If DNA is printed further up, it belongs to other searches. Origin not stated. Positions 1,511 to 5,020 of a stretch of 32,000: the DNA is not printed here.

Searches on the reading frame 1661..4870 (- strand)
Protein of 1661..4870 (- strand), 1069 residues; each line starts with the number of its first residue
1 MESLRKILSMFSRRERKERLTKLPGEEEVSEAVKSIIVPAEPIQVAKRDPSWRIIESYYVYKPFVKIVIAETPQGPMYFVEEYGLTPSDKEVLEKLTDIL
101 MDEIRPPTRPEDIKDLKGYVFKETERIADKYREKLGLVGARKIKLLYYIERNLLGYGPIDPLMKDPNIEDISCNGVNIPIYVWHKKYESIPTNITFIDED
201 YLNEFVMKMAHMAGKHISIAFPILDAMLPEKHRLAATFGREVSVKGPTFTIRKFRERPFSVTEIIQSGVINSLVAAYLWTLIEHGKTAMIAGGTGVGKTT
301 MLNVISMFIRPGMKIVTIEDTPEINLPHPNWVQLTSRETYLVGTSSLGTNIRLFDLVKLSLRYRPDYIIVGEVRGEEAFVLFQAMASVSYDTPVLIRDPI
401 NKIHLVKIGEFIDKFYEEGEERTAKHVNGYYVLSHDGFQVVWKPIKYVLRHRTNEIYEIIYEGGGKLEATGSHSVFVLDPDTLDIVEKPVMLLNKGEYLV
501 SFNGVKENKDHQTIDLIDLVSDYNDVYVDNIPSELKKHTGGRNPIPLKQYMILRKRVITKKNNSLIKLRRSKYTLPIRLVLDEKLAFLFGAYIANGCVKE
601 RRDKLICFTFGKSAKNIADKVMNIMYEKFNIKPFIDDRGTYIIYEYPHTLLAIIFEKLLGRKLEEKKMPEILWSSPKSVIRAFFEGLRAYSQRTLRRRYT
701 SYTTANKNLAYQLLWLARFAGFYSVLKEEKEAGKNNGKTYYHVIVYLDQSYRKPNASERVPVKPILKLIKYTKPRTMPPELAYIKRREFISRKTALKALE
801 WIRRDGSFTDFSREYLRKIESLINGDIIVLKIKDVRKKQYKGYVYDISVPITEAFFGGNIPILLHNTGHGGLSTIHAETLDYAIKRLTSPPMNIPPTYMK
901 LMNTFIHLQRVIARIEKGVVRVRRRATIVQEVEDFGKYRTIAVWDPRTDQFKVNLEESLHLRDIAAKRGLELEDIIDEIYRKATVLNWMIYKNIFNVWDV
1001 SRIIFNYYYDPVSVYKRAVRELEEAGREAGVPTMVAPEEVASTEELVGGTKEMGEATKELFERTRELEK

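Call 14: search_protein_families(library=pfam, proteins=[window:1661-4870:-], max_evalue=0.01)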
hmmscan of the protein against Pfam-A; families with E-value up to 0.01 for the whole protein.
window:1661-4870:- (1069 aa): 4 families
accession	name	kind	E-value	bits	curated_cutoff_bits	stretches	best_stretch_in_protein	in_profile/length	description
PF00437.27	T2SSE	-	1.4e-27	96.7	24.9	1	180-386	25-234/370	Type II/IV secretion system protein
PF14890.11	Intein_splicing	-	4.9e-19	69.1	35.8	1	403-866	8-155/155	Intein splicing domain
PF14528.11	LAGLIDADG_3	-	1.5e-05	25.6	22.5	0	582-638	1-55/82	LAGLIDADG-like domain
PF00005.33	ABC_tran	-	0.00055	21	25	1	282-321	8-47/137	ABC transporter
